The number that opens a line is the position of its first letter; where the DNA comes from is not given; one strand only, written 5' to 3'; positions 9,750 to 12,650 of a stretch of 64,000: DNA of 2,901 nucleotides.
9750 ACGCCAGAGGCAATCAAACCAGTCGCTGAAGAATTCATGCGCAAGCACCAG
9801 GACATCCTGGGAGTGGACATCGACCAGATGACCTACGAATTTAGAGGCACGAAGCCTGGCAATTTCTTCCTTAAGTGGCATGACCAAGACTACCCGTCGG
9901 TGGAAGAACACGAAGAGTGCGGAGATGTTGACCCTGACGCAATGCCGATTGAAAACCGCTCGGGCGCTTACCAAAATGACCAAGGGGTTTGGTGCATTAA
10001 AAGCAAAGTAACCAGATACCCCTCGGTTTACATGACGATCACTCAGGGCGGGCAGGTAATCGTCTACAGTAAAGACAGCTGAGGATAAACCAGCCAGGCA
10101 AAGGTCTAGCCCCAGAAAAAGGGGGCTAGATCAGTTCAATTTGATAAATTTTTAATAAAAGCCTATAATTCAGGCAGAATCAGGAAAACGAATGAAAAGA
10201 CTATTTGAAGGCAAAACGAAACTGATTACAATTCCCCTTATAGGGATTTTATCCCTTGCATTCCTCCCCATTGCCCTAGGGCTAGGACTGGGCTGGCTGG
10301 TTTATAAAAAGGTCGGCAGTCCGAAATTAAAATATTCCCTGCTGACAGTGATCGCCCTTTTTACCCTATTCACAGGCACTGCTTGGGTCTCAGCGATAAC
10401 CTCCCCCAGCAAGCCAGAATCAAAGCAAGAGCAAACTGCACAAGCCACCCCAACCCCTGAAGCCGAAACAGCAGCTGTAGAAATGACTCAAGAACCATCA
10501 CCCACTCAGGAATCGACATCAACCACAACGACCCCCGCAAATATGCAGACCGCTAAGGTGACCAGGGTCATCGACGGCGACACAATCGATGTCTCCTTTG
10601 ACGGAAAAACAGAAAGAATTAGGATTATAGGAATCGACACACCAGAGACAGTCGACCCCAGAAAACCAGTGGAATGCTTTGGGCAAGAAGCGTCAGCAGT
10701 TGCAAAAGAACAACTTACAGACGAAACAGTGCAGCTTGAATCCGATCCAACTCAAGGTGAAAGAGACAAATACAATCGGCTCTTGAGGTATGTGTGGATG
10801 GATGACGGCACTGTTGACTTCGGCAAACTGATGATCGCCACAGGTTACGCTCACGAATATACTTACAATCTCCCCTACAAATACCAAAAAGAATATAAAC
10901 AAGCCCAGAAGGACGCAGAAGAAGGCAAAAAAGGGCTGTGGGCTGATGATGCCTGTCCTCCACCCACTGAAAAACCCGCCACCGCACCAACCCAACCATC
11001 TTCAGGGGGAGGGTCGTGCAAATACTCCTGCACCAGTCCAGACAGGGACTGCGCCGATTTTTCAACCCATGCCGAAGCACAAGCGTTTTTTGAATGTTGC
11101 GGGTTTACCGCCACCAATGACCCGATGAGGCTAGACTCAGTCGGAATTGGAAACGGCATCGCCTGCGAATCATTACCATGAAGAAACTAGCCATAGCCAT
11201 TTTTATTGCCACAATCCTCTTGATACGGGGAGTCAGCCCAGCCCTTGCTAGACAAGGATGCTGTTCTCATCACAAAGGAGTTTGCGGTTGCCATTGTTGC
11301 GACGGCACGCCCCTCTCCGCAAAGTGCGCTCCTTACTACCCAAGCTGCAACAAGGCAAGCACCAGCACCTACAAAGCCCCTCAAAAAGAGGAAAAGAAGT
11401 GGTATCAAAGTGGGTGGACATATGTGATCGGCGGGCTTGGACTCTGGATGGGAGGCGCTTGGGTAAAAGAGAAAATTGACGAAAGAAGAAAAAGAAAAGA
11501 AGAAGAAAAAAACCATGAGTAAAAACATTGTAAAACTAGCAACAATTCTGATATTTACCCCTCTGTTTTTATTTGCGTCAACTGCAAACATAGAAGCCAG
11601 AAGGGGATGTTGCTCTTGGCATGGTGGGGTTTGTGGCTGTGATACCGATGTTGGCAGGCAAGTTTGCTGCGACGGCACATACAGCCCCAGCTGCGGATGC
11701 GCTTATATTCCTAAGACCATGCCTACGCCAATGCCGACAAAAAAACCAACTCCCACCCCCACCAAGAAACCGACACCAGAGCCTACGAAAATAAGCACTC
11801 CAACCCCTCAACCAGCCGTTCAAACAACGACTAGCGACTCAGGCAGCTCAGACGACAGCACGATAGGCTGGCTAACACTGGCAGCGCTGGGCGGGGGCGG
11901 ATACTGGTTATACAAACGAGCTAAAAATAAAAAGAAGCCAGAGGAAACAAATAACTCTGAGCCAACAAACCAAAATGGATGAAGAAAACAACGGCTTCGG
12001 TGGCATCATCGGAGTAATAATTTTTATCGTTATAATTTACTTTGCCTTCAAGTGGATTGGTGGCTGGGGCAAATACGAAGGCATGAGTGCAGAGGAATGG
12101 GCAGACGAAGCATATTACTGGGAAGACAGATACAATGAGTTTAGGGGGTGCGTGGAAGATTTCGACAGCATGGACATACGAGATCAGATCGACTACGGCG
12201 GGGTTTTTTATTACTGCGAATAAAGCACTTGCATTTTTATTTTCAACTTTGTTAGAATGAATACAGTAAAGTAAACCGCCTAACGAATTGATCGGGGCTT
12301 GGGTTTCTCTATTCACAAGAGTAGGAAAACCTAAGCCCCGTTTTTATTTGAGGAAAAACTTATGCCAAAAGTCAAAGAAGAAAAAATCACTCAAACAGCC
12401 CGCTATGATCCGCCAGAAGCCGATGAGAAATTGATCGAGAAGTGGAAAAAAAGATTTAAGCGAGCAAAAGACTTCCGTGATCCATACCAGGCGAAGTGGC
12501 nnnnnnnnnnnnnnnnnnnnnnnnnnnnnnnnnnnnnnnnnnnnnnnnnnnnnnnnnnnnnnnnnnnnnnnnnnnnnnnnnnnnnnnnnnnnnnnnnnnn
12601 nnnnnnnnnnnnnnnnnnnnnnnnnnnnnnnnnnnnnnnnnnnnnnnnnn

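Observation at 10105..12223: Self-contained moron cassette: membrane-anchored SNase-Excalibur nuclease plus two paralogous Cys-rich membrane proteins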

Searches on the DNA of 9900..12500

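Call 107: search_rna_families(source=window, start=9900, end=12500, threshold=evalue, max_evalue=1)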
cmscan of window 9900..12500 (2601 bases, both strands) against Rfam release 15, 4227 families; matches with E-value up to 1: 2.
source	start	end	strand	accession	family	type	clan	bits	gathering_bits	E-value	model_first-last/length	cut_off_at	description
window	12287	12395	-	RF01225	ACA64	Gene; snRNA; snoRNA; HACA-box;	-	21.8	35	0.1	1-128/128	no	Small nucleolar RNA ACA64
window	10225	10262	-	RF01346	CRISPR-DR36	Gene; CRISPR;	-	21.5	38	0.12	1-36/36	no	CRISPR RNA direct repeat element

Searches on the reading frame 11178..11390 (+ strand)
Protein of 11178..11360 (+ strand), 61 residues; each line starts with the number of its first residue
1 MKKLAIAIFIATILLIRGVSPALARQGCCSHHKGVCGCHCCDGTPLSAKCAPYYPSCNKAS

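Call 12: find_homologous_proteins(query=A1, max_evalue=0.01)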
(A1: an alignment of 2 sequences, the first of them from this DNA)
Query A1 (2 sequences) (71 aa, profile of the alignment): 505 proteins with E <= 0.01 among 535 candidates; the best 120 are listed.
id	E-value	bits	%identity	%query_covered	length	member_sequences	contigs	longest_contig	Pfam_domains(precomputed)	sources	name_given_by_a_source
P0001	1.2e-33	133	100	100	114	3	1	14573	-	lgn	-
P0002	4.2e-25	105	75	100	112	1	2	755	-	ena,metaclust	metaclust:\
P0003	1.2e-22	98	63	96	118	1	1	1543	-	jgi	jgi:hypothetical protein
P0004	3.7e-22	96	60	100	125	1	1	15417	-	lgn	-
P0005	1.1e-21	95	73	63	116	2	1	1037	-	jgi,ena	-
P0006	1.0e-20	91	62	77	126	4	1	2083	-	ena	-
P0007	1.1e-20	91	54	99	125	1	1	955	-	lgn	-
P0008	1.6e-20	91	75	56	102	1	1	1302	-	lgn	-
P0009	2.4e-20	90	59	80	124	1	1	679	-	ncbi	-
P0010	2.7e-20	90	73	63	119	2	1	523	-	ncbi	-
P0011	3.3e-20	90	57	87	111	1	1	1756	-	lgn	-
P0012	5.5e-20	89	76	59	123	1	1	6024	-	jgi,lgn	jgi:hypothetical protein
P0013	5.6e-20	89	67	68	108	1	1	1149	-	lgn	-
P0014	1.3e-19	88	63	99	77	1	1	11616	-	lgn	-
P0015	2.5e-19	87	51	97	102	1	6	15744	-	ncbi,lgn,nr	ncbi:MAG: hypothetical protein O8C63_08710 [Candidatus Methanoperedens sp.]|nr:hypothetical protein 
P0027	3.7e-18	83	62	82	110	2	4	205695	PF05901.17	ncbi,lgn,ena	-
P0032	1.1e-17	82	71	63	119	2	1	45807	-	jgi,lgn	jgi:hypothetical protein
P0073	1.5e-15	75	64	83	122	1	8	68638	-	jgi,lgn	jgi:hypothetical protein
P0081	4.2e-15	73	62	73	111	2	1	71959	-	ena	-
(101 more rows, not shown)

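Call 15: find_encoding_contigs(protein=P0001, flank=10000, max_places=4)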
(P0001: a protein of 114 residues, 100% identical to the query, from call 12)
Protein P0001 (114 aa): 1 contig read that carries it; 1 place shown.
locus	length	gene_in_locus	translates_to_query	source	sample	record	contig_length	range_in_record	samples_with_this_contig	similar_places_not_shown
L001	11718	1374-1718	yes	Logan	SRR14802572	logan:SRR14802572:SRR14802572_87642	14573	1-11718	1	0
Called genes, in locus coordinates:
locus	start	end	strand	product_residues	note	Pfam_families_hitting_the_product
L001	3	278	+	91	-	?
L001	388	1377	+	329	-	PF00565:SNase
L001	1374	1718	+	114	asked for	-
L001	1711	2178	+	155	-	-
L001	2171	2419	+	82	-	-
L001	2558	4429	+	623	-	-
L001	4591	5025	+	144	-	-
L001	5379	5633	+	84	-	-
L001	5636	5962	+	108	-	-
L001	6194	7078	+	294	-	-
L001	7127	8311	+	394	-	PF17236:SU10_MCP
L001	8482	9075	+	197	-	PF02037:SAP (weak)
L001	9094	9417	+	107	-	-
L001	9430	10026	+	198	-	-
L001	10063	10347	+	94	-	PF13083:KH_KhpA-B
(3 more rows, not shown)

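Call 16: find_encoding_contigs(protein=P0027, flank=6000, max_places=3)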
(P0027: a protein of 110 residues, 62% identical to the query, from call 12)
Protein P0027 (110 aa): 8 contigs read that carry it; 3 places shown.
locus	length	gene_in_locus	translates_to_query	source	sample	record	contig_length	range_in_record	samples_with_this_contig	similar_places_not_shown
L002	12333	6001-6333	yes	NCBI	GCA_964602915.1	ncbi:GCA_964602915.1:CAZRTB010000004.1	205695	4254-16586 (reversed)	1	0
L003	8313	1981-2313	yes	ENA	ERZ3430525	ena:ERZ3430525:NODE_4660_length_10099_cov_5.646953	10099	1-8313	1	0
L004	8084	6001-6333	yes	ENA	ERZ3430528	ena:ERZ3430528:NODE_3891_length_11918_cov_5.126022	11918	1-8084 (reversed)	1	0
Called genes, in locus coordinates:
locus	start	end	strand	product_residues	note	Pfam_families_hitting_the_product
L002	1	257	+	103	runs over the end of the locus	-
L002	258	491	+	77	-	PF07927:HicA_toxin (weak)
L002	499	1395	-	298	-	PF18928:DUF5677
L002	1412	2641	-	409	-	-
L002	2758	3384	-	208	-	-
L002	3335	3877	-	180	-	-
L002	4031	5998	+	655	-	-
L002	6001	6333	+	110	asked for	PF05901:Excalibur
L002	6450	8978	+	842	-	PF00082:Peptidase_S8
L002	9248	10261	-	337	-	-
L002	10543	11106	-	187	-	-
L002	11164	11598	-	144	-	-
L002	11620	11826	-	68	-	-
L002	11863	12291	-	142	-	-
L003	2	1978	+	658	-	?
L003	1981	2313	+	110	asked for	PF05901:Excalibur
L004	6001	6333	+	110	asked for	PF05901:Excalibur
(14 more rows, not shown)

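Call 17: find_encoding_contigs(protein=P0073, flank=8000, max_places=3)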
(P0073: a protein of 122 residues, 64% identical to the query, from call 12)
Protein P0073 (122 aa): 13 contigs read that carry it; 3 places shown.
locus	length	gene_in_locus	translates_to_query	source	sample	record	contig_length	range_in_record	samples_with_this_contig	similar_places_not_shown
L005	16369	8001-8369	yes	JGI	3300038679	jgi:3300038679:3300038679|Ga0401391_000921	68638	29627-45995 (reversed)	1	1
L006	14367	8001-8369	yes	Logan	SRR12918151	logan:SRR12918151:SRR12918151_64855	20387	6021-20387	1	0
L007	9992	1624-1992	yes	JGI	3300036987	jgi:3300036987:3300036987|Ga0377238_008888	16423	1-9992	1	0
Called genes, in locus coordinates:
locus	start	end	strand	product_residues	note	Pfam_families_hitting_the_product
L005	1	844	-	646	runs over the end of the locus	PF01555:N6_N4_Mtase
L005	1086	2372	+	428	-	-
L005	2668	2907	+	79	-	-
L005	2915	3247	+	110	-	PF13730:HTH_36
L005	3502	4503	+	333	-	PF18144:SMODS (weak)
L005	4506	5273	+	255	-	-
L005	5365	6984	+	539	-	PF01443:Viral_helicase1 (faint), PF13245:AAA_19, PF13604:AAA_30, PF00580:UvrD-helicase, PF13361:UvrD_C (weak)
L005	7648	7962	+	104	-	-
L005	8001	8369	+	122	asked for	-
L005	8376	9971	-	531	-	PF00239:Resolvase, PF07508:Recombinase, PF13408:Zn_ribbon_recom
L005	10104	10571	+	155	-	-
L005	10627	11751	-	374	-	PF01488:Shikimate_DH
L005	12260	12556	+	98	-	-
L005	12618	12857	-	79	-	PF12728:HTH_17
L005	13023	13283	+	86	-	-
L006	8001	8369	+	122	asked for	-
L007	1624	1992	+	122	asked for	-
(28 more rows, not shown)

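Call 18: find_encoding_contigs(protein=P0081, flank=8000, max_places=2)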
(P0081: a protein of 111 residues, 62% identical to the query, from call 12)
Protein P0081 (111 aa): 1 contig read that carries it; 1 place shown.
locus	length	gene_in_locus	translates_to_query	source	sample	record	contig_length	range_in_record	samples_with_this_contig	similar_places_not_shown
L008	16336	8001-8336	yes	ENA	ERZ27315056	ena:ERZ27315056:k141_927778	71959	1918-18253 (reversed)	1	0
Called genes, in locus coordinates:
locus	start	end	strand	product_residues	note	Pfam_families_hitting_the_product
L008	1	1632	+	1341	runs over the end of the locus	-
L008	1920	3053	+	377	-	PF13173:AAA_14, PF13635:DUF4143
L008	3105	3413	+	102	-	-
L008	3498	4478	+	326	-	PF12840:HTH_20 (weak)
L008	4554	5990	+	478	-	-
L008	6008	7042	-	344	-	PF02661:Fic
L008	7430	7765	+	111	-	-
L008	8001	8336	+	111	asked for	-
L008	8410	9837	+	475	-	PF21760:SecD_1st, PF22599:SecDF_P1_head, PF02355:SecD_SecF_C, PF03176:MMPL (weak)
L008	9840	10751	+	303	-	PF07549:Sec_GG (weak), PF02355:SecD_SecF_C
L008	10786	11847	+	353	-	PF04545:Sigma70_r4, PF05066:HARE-HTH (faint)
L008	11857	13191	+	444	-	-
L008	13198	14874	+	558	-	PF01935:DUF87 (faint), PF10412:TrwB_AAD_bind, PF13401:AAA_22 (faint), PF12696:TraG-D_C (weak), PF23477:zf_Tbcl_2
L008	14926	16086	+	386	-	PF00162:PGK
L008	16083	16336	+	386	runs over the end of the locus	PF01368:DHH, PF02272:DHHA1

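Call 19: find_encoding_contigs(protein=P0032, flank=8000, max_places=2)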
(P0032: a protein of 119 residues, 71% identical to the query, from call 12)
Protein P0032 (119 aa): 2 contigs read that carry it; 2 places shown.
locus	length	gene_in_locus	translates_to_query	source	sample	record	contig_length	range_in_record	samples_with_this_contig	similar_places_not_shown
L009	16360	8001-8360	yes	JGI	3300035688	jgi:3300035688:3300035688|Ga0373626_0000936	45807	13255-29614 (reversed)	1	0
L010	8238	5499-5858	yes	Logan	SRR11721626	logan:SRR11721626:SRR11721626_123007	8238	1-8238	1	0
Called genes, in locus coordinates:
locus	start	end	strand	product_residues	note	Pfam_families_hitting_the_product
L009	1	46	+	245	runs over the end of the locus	PF00535:Glycos_transf_2, PF10111:Glyco_tranf_2_2, PF13506:Glyco_transf_21 (faint), PF13641:Glyco_tranf_2_3 (weak), PF13632:Glyco_trans_2_3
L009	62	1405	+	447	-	PF00089:Trypsin, PF10459:Peptidase_S46 (faint), PF13365:Trypsin_2, PF13180:PDZ_2, PF00595:PDZ (weak), PF17820:PDZ_6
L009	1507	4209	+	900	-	PF02861:Clp_N, PF13191:AAA_16 (weak), PF23569:NBD_SMAX1, PF00004:AAA, PF17871:AAA_lid_9, PF07724:AAA_2, PF07728:AAA_5, PF10431:ClpB_D2-small, +4 more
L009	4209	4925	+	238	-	PF13365:Trypsin_2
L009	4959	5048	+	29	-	-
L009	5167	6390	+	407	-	PF03781:FGE-sulfatase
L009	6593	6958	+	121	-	-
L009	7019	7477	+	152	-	-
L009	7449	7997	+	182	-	PF00565:SNase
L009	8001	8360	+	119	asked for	-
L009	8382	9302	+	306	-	-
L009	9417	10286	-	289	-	PF06936:Selenoprotein_S (faint), PF09136:Glucodextran_B (weak)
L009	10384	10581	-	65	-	PF12677:DUF3797 (faint)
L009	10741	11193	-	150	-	-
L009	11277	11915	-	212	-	PF13643:DUF4145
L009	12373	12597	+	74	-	PF21748:UPF0150 (weak)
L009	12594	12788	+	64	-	PF07927:HicA_toxin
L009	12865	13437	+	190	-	PF08220:HTH_DeoR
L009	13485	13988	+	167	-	PF04542:Sigma70_r2, PF08281:Sigma70_r4_2, PF04545:Sigma70_r4 (weak)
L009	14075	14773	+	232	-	PF18915:DUF5667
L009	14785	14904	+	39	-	-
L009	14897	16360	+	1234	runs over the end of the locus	-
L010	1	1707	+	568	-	?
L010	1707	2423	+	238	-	PF13365:Trypsin_2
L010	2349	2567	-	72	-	-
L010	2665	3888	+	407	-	PF03781:FGE-sulfatase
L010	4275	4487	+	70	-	-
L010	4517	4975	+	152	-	-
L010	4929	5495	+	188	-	PF00565:SNase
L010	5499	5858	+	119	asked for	-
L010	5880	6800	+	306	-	-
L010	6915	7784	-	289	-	PF06936:Selenoprotein_S (faint), PF09136:Glucodextran_B (weak)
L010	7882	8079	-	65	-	PF12677:DUF3797 (faint)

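Call 38: search_solved_structures(query=A1, max_evalue=10)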
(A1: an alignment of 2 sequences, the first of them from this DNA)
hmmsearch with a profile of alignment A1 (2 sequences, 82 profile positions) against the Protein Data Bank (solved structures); distinct sequences matched with E-value up to 10: 4.
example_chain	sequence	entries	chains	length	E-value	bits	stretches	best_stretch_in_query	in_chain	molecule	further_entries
7muc_AN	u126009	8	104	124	3e-10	43.4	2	11-61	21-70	Neurogenic locus notch | Neurogenic locus notch protein homolog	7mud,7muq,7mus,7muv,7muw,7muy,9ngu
1az6_A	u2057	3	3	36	1.8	12.1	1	35-68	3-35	CELLOBIOHYDROLASE I | Exoglucanase 1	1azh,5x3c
5x39_A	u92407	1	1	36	3.1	11.3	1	35-68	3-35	Exoglucanase 1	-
1cbh_A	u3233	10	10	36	3.3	11.2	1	35-68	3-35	C-TERMINAL DOMAIN OF CELLOBIOHYDROLASE I | Exoglucanase 1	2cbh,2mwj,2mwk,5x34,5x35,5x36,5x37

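Call 39: search_solved_structures(query=A1, max_evalue=0.01, show_alignments=1)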
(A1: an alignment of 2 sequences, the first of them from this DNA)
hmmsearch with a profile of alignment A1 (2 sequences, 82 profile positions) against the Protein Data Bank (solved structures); distinct sequences matched with E-value up to 0.01: 1.
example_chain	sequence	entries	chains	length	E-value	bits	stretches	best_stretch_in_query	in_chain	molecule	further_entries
7muc_AN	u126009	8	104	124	3e-10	43.4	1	11-61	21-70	Neurogenic locus notch | Neurogenic locus notch protein homolog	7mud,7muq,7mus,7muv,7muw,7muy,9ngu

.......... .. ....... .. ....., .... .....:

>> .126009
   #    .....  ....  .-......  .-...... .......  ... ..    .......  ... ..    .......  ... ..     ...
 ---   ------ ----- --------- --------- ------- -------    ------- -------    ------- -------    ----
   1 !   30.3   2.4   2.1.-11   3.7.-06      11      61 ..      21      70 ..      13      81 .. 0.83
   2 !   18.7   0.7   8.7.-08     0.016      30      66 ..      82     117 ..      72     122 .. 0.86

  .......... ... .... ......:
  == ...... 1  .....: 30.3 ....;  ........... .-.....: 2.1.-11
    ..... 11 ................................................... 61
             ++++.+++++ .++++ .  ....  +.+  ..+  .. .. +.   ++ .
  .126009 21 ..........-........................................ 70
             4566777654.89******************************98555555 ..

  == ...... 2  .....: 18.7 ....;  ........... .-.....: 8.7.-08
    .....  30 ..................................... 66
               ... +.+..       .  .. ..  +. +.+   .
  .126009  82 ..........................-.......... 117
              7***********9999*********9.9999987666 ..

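Call 50: search_protein_families(library=pfam, proteins=[window:11178-11360:+], max_evalue=10)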
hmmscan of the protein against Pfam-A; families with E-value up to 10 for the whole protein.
seq(61 aa): 0 families

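Call 67: find_encoding_contigs(protein=P0004, flank=8000, max_places=2)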
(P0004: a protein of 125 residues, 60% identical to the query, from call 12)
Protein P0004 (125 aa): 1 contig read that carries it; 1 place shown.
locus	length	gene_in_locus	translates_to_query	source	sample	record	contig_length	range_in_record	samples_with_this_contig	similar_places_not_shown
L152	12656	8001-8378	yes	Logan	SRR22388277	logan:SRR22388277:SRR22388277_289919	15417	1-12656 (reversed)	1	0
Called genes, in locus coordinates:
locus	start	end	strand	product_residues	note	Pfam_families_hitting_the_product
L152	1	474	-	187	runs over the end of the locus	-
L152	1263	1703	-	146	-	PF01396:Zn_ribbon_Top1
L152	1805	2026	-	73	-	-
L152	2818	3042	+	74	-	-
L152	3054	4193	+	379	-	PF00041:fn3, PF16656:Pur_ac_phosph_N (weak)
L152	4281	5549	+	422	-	PF03781:FGE-sulfatase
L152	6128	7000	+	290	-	-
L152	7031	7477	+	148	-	-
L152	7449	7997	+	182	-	PF00565:SNase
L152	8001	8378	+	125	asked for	-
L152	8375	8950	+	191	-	-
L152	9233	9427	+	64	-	-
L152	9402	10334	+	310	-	PF01972:SDH_protease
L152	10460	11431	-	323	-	PF13541:ChlI, PF05362:Lon_C (weak), PF01078:Mg_chelatase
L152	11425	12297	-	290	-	PF02481:DNA_processg_A, PF17782:WHD_DprA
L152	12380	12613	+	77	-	PF01197:Ribosomal_L31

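Call 68: find_encoding_contigs(protein=P0003, flank=2000, max_places=2)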
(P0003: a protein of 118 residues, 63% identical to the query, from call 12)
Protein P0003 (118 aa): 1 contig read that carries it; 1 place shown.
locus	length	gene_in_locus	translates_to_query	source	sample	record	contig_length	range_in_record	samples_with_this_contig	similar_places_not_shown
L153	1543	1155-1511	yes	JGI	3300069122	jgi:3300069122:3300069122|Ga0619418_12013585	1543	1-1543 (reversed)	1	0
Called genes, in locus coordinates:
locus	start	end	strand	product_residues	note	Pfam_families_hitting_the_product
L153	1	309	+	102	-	?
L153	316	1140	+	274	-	-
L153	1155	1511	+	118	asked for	-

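Call 100: search_protein_families(library=ncbifam, proteins=[L152:10460-11431:-, L152:7025-7477:+, L152:6128-7000:+], max_evalue=0.001)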
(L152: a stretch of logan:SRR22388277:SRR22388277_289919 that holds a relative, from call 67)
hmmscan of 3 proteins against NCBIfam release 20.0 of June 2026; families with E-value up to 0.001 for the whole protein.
L152:10460-11431:- (323 aa): 9 families
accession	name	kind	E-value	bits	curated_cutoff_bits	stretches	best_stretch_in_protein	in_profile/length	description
TIGR00368.1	TIGR00368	hypoth_equivalog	4.7e-105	352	362.4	1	7-316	3-313/499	YifB family Mg chelatase-like AAA ATPase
NF007365.0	PRK09862.1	equivalog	1.2e-84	284.7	530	1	10-316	11-312/506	YifB family Mg chelatase-like AAA ATPase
TIGR02902.1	spore_lonB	equivalog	1.7e-14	53.3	723.3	1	55-166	417-530/531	ATP-dependent protease LonB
TIGR00764.1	lon_rel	equivalog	1.1e-12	47.4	516.6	1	195-246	19-70/608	ATP-dependent protease LonB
TIGR02903.1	spore_lon_C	equivalog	8.5e-08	31.1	678.8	0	192-231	152-193/615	Lon family ATP-dependent protease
TIGR00416.1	sms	equivalog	2e-05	23.5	403.05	1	80-162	372-453/454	DNA repair protein RadA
TIGR02442.1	Cob-chelat-sub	hypoth_equivalog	2.1e-05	23.2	779.45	0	193-244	3-56/641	putative cobaltochelatase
NF038308.1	RNA_repair_RtcR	equivalog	5.3e-05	22.3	650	0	290-311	270-291/530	RNA repair transcriptional activator RtcR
TIGR00763.1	lon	equivalog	0.00022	19.8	608.05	0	60-166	683-794/795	endopeptidase La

L152:7025-7477:+ (150 aa): 0 families

L152:6128-7000:+ (290 aa): 0 families
